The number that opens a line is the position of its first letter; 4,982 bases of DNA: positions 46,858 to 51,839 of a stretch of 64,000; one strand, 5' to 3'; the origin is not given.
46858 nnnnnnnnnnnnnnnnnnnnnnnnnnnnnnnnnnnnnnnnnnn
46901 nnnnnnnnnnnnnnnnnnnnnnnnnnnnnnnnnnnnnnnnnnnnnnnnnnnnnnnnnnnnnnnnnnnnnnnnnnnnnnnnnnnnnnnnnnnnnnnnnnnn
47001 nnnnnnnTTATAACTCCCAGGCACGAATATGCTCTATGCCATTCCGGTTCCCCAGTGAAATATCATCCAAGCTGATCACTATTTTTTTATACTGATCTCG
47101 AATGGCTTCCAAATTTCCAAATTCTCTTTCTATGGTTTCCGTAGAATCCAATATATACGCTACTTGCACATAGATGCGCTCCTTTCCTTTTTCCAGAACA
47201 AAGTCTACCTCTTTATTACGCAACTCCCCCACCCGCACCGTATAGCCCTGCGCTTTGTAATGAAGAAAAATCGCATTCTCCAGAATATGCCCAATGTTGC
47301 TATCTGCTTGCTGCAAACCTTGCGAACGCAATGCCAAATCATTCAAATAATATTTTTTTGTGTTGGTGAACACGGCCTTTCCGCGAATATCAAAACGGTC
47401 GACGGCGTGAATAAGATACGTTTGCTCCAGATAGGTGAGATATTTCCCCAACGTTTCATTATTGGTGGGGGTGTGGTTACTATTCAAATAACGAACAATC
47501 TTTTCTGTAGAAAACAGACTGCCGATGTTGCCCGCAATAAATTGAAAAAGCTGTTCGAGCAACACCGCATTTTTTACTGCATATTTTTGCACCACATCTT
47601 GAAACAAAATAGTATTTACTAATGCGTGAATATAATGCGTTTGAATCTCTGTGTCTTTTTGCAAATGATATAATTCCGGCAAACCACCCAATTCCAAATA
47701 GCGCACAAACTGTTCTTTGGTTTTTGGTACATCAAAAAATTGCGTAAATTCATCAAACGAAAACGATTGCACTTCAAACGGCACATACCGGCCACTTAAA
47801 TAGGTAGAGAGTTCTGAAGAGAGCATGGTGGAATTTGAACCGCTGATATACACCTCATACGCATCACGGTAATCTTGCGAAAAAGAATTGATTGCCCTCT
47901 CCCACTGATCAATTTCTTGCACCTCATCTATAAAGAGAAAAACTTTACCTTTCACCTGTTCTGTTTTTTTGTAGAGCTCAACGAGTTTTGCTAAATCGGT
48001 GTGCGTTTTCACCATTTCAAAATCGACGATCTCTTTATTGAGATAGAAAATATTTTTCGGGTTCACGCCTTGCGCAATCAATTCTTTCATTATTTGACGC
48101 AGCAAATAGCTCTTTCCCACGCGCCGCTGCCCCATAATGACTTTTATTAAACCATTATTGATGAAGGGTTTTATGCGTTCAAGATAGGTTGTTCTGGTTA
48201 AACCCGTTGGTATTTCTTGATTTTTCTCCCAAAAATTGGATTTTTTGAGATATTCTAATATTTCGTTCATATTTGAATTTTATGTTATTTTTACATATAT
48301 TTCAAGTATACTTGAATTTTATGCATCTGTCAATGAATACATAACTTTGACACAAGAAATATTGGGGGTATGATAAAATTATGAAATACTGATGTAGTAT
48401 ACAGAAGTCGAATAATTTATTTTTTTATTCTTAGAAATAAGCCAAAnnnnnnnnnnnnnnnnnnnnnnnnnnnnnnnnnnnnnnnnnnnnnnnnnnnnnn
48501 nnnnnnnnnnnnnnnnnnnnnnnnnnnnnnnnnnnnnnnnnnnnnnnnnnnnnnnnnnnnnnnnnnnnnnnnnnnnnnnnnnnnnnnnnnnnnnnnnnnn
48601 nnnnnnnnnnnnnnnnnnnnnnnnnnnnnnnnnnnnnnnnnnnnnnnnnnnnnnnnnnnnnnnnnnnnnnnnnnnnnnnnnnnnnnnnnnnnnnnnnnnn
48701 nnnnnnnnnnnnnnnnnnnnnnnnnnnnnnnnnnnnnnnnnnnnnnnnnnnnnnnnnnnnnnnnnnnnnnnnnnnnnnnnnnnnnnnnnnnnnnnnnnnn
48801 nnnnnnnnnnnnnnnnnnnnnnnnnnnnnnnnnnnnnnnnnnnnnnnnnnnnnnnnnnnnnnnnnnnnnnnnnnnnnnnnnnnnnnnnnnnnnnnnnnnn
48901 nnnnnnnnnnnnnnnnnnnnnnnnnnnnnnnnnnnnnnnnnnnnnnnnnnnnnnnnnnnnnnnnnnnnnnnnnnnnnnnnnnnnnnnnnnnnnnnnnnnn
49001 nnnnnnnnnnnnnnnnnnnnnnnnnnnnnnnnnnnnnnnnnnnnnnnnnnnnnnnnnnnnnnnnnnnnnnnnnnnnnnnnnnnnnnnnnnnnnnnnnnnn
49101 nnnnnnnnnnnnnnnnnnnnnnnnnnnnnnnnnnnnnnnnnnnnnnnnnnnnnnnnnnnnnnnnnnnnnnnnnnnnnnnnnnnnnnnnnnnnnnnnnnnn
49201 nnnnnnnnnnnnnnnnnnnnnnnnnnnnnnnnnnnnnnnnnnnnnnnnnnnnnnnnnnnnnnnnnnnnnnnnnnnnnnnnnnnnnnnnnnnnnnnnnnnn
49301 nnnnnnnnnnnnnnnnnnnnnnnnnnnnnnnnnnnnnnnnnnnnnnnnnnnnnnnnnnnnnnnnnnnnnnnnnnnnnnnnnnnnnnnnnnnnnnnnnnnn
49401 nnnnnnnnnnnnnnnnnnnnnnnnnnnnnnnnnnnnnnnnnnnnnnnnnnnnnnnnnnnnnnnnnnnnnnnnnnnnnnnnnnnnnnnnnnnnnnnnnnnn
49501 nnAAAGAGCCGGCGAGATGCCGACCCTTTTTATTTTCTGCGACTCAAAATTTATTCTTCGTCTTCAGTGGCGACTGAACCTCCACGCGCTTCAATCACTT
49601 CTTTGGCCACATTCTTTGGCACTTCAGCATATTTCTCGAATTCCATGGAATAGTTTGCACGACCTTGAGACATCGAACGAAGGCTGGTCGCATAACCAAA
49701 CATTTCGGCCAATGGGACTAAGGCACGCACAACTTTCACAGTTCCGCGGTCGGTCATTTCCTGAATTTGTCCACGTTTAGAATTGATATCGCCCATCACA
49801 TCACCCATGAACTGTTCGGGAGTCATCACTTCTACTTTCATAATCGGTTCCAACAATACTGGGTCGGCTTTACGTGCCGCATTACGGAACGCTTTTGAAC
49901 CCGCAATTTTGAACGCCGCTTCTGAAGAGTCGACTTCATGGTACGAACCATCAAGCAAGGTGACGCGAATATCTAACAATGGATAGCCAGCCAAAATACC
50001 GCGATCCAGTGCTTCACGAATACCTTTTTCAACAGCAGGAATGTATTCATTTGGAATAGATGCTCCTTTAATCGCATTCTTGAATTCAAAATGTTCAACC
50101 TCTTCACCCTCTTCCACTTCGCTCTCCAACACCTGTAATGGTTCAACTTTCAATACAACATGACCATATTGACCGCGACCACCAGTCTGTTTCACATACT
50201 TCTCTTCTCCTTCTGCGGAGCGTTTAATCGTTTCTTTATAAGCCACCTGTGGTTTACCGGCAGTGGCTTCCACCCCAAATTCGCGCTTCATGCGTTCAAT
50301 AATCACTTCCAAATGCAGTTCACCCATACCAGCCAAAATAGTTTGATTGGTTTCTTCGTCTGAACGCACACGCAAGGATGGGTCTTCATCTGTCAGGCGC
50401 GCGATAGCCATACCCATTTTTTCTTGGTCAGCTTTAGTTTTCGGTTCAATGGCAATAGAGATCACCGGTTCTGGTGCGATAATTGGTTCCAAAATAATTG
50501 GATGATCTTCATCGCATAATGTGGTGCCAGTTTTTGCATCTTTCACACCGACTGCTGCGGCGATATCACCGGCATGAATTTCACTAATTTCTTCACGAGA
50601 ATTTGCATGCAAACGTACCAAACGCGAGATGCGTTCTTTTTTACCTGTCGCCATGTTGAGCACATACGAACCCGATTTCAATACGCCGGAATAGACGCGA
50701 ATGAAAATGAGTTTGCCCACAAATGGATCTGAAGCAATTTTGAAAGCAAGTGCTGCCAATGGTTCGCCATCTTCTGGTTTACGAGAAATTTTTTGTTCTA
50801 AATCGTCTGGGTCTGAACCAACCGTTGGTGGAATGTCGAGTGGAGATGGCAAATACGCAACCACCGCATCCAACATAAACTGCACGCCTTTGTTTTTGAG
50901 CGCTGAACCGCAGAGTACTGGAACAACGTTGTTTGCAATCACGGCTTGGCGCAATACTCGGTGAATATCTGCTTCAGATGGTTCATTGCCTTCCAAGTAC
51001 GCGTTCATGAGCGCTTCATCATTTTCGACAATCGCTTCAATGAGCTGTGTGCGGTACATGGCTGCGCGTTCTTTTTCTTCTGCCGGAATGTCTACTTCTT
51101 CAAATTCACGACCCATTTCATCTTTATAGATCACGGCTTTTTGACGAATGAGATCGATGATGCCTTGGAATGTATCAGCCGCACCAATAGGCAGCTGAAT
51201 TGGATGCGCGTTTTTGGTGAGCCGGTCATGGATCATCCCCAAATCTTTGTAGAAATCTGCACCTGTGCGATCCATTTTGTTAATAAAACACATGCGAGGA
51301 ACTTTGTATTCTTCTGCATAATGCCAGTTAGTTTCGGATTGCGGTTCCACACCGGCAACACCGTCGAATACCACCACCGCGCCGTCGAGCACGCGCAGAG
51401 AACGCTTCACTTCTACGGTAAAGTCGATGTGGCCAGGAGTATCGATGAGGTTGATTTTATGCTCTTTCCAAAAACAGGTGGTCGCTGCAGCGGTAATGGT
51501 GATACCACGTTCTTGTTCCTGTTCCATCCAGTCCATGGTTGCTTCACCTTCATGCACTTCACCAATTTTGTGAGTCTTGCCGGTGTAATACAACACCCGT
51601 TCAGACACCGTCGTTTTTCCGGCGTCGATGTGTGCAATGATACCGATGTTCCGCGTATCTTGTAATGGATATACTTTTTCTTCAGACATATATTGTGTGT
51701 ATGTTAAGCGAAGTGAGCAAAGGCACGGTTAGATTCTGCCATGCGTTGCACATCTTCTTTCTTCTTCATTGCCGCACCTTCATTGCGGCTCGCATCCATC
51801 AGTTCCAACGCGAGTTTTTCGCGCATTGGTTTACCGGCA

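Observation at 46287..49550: Accessory island inserted within the str operon between tuf and fusA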

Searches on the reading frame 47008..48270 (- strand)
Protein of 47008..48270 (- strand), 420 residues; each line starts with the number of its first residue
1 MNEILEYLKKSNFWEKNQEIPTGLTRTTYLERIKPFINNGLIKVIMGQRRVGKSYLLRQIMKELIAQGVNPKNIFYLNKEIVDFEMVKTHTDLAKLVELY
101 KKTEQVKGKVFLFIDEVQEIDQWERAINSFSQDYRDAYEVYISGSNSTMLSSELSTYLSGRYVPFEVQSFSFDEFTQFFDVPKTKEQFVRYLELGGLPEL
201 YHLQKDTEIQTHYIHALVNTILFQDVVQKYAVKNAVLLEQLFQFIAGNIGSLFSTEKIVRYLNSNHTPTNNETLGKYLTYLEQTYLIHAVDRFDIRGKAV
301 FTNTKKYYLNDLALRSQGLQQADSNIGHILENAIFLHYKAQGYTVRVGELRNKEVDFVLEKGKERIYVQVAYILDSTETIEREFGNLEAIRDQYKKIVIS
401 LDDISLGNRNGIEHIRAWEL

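Call 3: search_protein_families(library=pfam, proteins=[window:47008-48270:-], max_evalue=0.01)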
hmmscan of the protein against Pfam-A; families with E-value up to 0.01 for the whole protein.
window:47008-48270:- (420 aa): 7 families
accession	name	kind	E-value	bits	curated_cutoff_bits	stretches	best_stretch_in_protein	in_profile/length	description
PF13173.12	AAA_14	-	4.7e-32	111.1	27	1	42-175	4-128/129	AAA domain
PF13635.12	DUF4143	-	2.1e-18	67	28.1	1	224-371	2-158/160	Domain of unknown function (DUF4143)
PF01637.24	ATPase_2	-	0.00031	21.1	33.2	1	30-108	8-87/225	ATPase domain predominantly from Archaea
PF25199.1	nSTAND_NTPase5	-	0.0015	18.8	34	0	45-136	46-125/145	Novel STAND NTPase 5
PF20720.3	nSTAND3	-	0.0016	18.6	27.2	0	42-115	19-73/155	Novel STAND NTPase 3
PF13401.12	AAA_22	-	0.0054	17.5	27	0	42-120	7-96/130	AAA domain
PF00004.35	AAA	-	0.0067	17.3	21.2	0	45-121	3-70/131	ATPase family associated with various cellular activities (AAA)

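Call 4: search_protein_families(library=padloc, proteins=[window:47008-48270:-], max_evalue=0.01)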
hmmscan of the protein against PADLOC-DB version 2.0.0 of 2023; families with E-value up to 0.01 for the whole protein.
window:47008-48270:- (420 aa): 9 families
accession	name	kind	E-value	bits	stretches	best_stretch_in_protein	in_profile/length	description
PDLC04787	PDC-S01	-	1.4e-136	453.6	1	22-419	9-404/412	-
PDLC04791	PDC-S01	-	2.4e-39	133.1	1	38-403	17-379/395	-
PDLC04789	PDC-S01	-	2.1e-37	127.1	1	30-364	7-332/375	-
PDLC04790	PDC-S01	-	2.1e-23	80.7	1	42-395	29-387/422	-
PDLC04792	PDC-S01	-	3.4e-16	56.9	2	42-181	21-157/452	-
PDLC04788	PDC-S01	-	1.5e-14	51.8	1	44-306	23-295/448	-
PDLC04786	PDC-S01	-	3e-14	50.6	1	44-370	24-384/439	-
PDLC04140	mad8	-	1.8e-05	22.4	1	20-221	4-101/314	mads_8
PDLC04984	PDC-S27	-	0.00072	16.5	1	44-218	27-228/474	-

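Call 5: search_protein_families(library=ncbifam, proteins=[window:47008-48270:-], max_evalue=0.01)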
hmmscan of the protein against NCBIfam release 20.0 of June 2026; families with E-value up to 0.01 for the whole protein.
window:47008-48270:- (420 aa): 0 families

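Call 34: find_related_loci(query=window:47008-48270:-, collection=metagenome_contigs, flank=5000)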
Query window:47008-48270:- (420 aa) in metagenome_contigs; peptide patterns used: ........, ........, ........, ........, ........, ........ (x = any residue, [..] = any of these).
129 stretches matched a pattern; 1 encode a relative of the query (tblastn E <= 1e-3); 1 distinct loci.
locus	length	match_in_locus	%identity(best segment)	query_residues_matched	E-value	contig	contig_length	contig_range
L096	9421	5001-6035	32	44-393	4e-42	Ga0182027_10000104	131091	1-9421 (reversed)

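Call 35: find_homologous_proteins(query=window:47008-48270:-)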
Query window:47008-48270:- (420 aa): 5931 proteins with E <= 0.001 among 8000 candidates; the best 120 are listed.
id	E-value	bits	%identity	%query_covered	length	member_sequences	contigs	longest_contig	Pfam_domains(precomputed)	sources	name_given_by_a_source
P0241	9.6e-274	926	100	100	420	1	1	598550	PF13173.13,PF13635.13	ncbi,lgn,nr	ncbi:MAG: ATP-binding protein [Candidatus Kerfeldbacteria bacterium]|nr:ATP-binding protein [Candida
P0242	5.8e-154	531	59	100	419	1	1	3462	PF13173.13,PF13635.13,PF01637.25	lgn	-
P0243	5.4e-152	525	56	100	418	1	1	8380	PF13173.13,PF13635.13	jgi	-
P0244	3.0e-151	522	57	100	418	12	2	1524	PF13173.13,PF13635.13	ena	-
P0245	1.0e-150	521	56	100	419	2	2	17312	PF13173.13,PF13635.13,PF01637.25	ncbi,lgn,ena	-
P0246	1.7e-150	520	55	100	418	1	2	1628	PF13173.13,PF13635.13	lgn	-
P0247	8.2e-150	518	56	100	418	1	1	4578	PF13173.13,PF13635.13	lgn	-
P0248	1.1e-147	511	55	100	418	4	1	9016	PF13173.13,PF13635.13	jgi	-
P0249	8.9e-147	508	55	100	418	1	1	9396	PF13173.13,PF13635.13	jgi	-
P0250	2.1e-146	506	55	100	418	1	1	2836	PF13173.13,PF13635.13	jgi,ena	-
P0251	2.9e-146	506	55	100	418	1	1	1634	PF13173.13,PF13635.13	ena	-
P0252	7.0e-146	505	55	100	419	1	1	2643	PF13173.13,PF13635.13,PF01637.25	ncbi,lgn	-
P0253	2.4e-145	503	55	100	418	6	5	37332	PF13173.13,PF13635.13,PF01637.25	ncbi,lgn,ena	-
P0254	6.7e-145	501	53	100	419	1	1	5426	PF13173.13,PF13635.13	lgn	-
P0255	1.4e-144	500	54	100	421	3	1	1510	PF13173.13,PF13635.13,PF01637.25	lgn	-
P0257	3.7e-144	499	55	100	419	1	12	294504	PF13173.13,PF13635.13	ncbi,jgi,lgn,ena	-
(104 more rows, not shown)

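Call 49: find_encoding_contigs(protein=P0257, flank=5000, max_places=4)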
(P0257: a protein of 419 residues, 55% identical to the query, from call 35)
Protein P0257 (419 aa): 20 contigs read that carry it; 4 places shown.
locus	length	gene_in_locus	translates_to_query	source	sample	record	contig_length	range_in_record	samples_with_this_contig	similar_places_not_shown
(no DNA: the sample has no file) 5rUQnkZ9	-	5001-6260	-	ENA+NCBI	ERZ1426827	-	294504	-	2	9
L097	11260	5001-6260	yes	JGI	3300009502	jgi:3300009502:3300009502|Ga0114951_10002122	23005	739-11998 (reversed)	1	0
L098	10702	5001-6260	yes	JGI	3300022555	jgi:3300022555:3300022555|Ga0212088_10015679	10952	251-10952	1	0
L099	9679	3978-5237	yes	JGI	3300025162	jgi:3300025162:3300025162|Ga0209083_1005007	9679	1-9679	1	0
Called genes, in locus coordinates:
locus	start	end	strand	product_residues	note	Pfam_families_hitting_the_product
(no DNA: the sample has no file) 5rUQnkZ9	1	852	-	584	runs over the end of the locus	PF10418:DHODB_Fe-S_bind, PF01180:DHO_dh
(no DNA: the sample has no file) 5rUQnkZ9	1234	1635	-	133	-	-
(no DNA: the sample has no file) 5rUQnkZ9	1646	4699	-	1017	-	PF28492:Beta_helix_4, PF02450:LCAT, PF07819:PGAP1 (faint)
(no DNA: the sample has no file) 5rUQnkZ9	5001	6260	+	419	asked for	PF13173:AAA_14, PF13635:DUF4143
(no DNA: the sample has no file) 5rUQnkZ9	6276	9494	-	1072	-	PF13229:Beta_helix, PF19077:Big_13 (faint), PF01674:Lipase_2, PF07819:PGAP1, PF02089:Palm_thioest, PF02450:LCAT, PF24096:DUF7379 (weak), PF02494:HYR (faint)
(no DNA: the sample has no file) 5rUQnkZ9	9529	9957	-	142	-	-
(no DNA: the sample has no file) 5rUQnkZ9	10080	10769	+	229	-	PF00535:Glycos_transf_2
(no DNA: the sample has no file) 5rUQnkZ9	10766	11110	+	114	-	PF10066:DUF2304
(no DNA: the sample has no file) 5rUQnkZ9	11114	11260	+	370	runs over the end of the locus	PF20706:GT4-conflict (faint), PF13439:Glyco_transf_4, PF13579:Glyco_trans_4_4, PF00534:Glycos_transf_1, PF13692:Glyco_trans_1_4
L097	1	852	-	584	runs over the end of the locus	PF10418:DHODB_Fe-S_bind, PF01180:DHO_dh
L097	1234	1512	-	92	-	-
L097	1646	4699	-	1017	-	PF28492:Beta_helix_4, PF02450:LCAT, PF07819:PGAP1 (faint)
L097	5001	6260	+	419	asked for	PF13173:AAA_14, PF13635:DUF4143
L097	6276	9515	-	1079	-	PF13229:Beta_helix, PF19077:Big_13 (faint), PF01674:Lipase_2, PF07819:PGAP1, PF02089:Palm_thioest, PF02450:LCAT, PF24096:DUF7379 (weak), PF02494:HYR (faint)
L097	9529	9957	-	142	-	-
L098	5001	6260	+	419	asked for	PF13173:AAA_14, PF13635:DUF4143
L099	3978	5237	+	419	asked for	PF13173:AAA_14, PF13635:DUF4143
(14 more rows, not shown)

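Call 50: find_encoding_contigs(protein=P0245, flank=5000, max_places=3)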
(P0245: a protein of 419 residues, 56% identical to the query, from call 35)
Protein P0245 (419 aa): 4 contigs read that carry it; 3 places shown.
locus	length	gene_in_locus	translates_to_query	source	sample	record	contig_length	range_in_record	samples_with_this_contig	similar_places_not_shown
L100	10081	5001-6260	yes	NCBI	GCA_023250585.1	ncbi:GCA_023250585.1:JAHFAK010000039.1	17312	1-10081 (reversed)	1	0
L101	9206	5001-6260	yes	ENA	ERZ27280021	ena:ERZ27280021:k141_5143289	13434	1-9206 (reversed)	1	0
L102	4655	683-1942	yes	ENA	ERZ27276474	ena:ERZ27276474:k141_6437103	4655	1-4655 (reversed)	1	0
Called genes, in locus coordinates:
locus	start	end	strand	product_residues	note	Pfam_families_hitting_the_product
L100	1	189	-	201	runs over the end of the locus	PF00857:Isochorismatase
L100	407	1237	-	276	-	-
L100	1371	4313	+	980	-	PF02412:TSP_3 (faint)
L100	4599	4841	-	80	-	PF19807:DUF6290 (weak)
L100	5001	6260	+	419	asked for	PF01637:ATPase_2 (faint), PF13173:AAA_14, PF13635:DUF4143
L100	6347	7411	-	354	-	-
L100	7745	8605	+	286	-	PF00005:ABC_tran, PF13304:AAA_21 (weak)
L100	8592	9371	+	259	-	-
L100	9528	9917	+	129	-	PF00392:GntR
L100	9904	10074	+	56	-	-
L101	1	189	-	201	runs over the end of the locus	PF00857:Isochorismatase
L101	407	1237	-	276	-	-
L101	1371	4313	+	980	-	PF02412:TSP_3 (faint)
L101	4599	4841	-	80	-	PF19807:DUF6290 (weak)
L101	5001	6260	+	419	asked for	PF01637:ATPase_2 (faint), PF13173:AAA_14, PF13635:DUF4143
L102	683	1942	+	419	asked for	PF01637:ATPase_2 (faint), PF13173:AAA_14, PF13635:DUF4143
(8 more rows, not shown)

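Call 74: search_solved_structures(query=A3, max_evalue=0.01)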
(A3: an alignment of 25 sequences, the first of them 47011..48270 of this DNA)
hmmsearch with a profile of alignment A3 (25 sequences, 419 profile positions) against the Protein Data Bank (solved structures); distinct sequences matched with E-value up to 0.01: 0.

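Call 84: predict_structure(alignment_id=A3)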
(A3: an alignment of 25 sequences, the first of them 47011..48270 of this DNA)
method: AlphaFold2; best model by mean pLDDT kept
length: 420 residues; sequences in the alignment: 25
mean_pLDDT: 88.0   pTM: 0.88
mean pLDDT of the five models: 88.0, 87.9, 87.5, 86.8, 86.7
residues with pLDDT >= 90: 223; 70-90: 174; 50-70: 16; < 50: 7
segments of 3 or more residues with pLDDT < 50: 318-324
pLDDT, mean of each block of 10 residues (from residue 1): 84 83 90 91 91 93 93 88 73 94 93 92 92 91 80 81 91 92 93 87 78 88 87 91 90 89 91 93 92 81 88 68 67 94 90 90 94 88 90 94 87 94
secondary structure, 60 per line:
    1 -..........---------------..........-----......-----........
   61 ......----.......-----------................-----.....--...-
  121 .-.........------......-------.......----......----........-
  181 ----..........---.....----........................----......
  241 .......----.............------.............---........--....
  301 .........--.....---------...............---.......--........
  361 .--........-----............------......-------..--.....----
elements in order: H2-11 H27-36 E42-47 H53-66 E74-77 H90-104 E110-114 H123-131 E138-143 H151-157 E162-167 H172-179 H185-194 H198-202 H207-230 H235-247 E252-254 H255-264 H271-283 E287-294 E297-309 H312-316 H326-340 E344-350 E353-361 E364-371 H377-388 E395-400 E412-416

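Call 87: fold_search(model_id=the predicted structure, library=pdb)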
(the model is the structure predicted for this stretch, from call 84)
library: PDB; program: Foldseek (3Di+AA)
matches with E <= 10: 1073; with E <= 0.001: 75
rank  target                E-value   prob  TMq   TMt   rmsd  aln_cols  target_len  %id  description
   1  2fna_A                1.2e-08  1.00  0.47  0.55   5.8       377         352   14  Crystal structure of an archaeal aaa+ atpase (sso1545) from sulfolobus solfataricus p2 at 2.00 A resolution (released 2006-02-07)
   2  2qen                  8.0e-07  1.00  0.49  0.57   5.2       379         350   14  The walker-type atpase paby2304 of pyrococcus abyssi (released 2008-07-01)
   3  7jpq_D                1.4e-06  1.00  0.28  0.29  17.3       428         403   14  ORC-O2-5: Human Origin Recognition Complex (ORC) with subunits 2,3,4,5 (released 2020-09-02)
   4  2qby_B                2.4e-06  1.00  0.27  0.30  16.3       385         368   11  Crystal structure of a heterodimer of Cdc6/Orc1 initiators bound to origin DNA (from S. solfataricus) (released 2007-09-11)
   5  9ri9_B                2.6e-06  1.00  0.40  0.23  15.7       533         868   12  Cryo-EM structure of the tomato NRC3 hexameric resistosome (released 2025-07-23)
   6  5uj7_C                4.9e-06  1.00  0.29  0.30  16.7       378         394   15  Structure of the active form of human Origin Recognition Complex ATPase motor module, complex subunitS 1, 4, 5 (released 2017-02-08)
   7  5uj7_D                6.1e-06  1.00  0.28  0.30  17.3       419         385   14  Structure of the active form of human Origin Recognition Complex ATPase motor module, complex subunitS 1, 4, 5 (released 2017-02-08)
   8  9ria_B                6.9e-06  1.00  0.40  0.22  15.3       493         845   11  Cryo-EM structure of tomato NRC3-AVRcap1b complex (released 2025-07-23)
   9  7jpo_D                6.9e-06  1.00  0.24  0.25  18.0       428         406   14  ORC-O1AAA: Human Origin Recognition Complex (ORC) with dynamic/unresolved ORC2 WH (released 2020-09-02)
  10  9fp6_A                7.7e-06  1.00  0.41  0.26  13.7       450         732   11  Structure of the NbNRC2 hexameric resistosome (released 2024-07-03)
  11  8s0e_D                1.1e-05  1.00  0.26  0.27  17.3       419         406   12  H. sapiens OCCM bound to double stranded DNA (released 2024-10-02)
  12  8bob_C                1.2e-05  1.00  0.32  0.32  18.6       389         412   14  Structural basis for negative regulation of the maltose system (released 2023-10-18)
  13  8jo0_A                1.3e-05  1.00  0.39  0.42  11.9       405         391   16  The Cryo-EM structure of a heptameric CED-4/CED-3 catalytic complex (released 2023-06-28)
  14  8xuo_A                3.3e-05  0.90  0.19  0.12  20.6       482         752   12  Cryo-EM structure of tomato NRC2 dimer (released 2024-05-22)
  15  9ria_A                3.9e-05  1.00  0.35  0.20  11.4       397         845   12  Cryo-EM structure of tomato NRC3-AVRcap1b complex (released 2025-07-23)
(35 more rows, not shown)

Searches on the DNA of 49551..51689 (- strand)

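Call 62: search_rna_families(sources=[L088], threshold=evalue, max_evalue=0.1)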
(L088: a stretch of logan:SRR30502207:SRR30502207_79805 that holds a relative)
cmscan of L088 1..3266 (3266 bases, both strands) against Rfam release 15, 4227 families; matches with E-value up to 0.1: 1.
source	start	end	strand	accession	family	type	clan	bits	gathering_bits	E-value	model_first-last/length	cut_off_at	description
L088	2332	2432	+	RF02449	ncr1015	Gene; sRNA;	-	33.4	60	0.031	1-121/121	no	Bacillus sRNA ncr1015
